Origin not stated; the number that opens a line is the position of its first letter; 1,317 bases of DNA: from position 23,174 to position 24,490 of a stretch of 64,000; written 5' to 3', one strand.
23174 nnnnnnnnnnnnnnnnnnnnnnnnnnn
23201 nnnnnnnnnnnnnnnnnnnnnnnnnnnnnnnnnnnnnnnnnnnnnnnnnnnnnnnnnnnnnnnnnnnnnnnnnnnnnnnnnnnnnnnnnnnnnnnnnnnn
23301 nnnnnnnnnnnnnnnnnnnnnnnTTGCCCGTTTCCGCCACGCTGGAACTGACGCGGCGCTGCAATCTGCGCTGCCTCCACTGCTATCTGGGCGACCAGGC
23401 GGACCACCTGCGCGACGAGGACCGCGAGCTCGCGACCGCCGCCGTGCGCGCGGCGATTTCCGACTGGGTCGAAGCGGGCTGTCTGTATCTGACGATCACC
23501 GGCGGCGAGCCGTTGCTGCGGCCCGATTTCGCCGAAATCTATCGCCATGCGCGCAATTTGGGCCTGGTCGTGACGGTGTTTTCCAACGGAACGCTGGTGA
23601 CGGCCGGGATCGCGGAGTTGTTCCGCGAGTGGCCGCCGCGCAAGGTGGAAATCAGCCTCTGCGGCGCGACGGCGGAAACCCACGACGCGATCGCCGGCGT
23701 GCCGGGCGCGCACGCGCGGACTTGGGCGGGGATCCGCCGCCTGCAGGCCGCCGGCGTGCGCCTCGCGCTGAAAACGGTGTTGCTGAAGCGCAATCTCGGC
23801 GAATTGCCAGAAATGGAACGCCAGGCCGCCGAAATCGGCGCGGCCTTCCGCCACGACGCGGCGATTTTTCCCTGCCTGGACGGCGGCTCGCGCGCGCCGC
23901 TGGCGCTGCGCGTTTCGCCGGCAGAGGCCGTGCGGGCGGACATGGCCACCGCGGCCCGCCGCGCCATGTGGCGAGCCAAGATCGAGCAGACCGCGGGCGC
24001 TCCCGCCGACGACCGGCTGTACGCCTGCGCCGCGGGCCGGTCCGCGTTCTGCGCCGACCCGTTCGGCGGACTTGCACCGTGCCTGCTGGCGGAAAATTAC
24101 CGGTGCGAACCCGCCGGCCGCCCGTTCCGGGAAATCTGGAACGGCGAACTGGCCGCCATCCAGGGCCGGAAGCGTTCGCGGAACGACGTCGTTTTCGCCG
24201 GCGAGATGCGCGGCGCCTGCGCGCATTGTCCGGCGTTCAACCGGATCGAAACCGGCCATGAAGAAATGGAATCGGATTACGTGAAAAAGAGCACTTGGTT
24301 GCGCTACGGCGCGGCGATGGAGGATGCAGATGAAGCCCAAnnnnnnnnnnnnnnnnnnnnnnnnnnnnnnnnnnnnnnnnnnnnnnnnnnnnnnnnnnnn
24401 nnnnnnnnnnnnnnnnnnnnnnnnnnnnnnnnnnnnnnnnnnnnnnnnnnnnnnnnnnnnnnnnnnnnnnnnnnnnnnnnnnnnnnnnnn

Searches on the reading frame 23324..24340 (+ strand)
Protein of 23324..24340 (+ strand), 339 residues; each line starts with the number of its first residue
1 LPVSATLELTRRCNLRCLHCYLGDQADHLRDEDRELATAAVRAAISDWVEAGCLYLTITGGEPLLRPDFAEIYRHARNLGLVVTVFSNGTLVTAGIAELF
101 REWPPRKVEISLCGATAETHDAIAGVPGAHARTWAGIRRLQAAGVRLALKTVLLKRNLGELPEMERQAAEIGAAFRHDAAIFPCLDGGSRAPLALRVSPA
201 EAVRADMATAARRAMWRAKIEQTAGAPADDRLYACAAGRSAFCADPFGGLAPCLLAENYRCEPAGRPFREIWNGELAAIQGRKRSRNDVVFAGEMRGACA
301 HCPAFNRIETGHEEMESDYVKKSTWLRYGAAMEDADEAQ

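Call 11: search_protein_families(library=pfam, proteins=[window:23324-24340:+], max_evalue=0.01)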
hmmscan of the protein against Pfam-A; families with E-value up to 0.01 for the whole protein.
window:23324-24340:+ (339 aa): 3 families
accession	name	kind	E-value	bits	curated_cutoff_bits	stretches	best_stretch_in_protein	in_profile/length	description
PF04055.27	Radical_SAM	-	2.2e-21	77.2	29.5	1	8-164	2-162/166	Radical SAM superfamily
PF05350.17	GSK-3_bind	-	0.00033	20.6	25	1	158-257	34-131/238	Glycogen synthase kinase-3 binding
PF13353.11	Fer4_12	-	0.0058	17.4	22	0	12-78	14-79/137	4Fe-4S single cluster domain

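Call 13: search_protein_families(library=ncbifam, proteins=[window:23324-24340:+], max_evalue=0.01)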
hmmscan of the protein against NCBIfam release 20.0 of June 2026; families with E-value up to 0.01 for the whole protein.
window:23324-24340:+ (339 aa): 62 families (the best 25 are shown)
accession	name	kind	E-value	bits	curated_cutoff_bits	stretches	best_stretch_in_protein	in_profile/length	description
TIGR04545.1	rSAM_ahbD_hemeb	equivalog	6.7e-36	124.4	500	1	7-183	4-177/339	heme b synthase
TIGR03962.1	mycofact_rSAM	equivalog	1.3e-31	110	265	1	2-311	11-312/339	mycofactocin radical SAM maturase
TIGR04546.1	rSAM_ahbC_deAc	equivalog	6.3e-29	101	650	1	8-164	44-196/390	12,18-didecarboxysiroheme deacetylase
TIGR04051.1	rSAM_NirJ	equivalog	8e-29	100.7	515.45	1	8-165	7-160/354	heme d1 biosynthesis radical SAM protein NirJ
TIGR04055.1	rSAM_NirJ2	equivalog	1.7e-27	96.9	500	1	9-304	6-305/326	putative heme d1 biosynthesis radical SAM protein NirJ2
TIGR04053.2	TIGR04053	equivalog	1.1e-26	94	395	1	2-175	7-180/366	TIGR04053 family radical SAM/SPASM domain-containing protein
TIGR04251.1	SCM_rSAM_ScmF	equivalog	2.6e-26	92.8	400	1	8-177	9-178/353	SynChlorMet cassette radical SAM/SPASM protein ScmF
TIGR02109.1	PQQ_syn_pqqE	equivalog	5.4e-24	84.8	381.35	1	2-303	6-303/358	pyrroloquinoline quinone biosynthesis protein PqqE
TIGR04054.1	rSAM_NirJ1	equivalog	1.4e-23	83.1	650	1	7-163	40-192/387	putative heme d1 biosynthesis radical SAM protein NirJ1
TIGR04347.1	pseudo_SAM_Halo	equivalog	3e-23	82.7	525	1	8-164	43-195/390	TIGR04347 family pseudo-SAM/SPASM protein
TIGR04303.1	GeoRSP_rSAM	equivalog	8.2e-23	81.5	400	1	7-164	9-160/325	GeoRSP system radical SAM/SPASM protein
NF045574.1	sacti_mat_StsB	exception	1e-22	80.6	625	1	9-165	102-253/466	StsB family radical SAM/SPASM domain sactipeptide maturase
TIGR04250.1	SCM_rSAM_ScmE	equivalog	3.8e-21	75.4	400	1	2-165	2-162/358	SynChlorMet cassette radical SAM/SPASM protein ScmE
NF012164.0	AlbA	equivalog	1.8e-20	72.8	850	1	1-255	111-358/442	subtilosin maturase AlbA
TIGR03977.1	rSAM_pair_HxsC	equivalog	1.3e-17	63.6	267.9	1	5-166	27-188/292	His-Xaa-Ser system radical SAM maturase HxsC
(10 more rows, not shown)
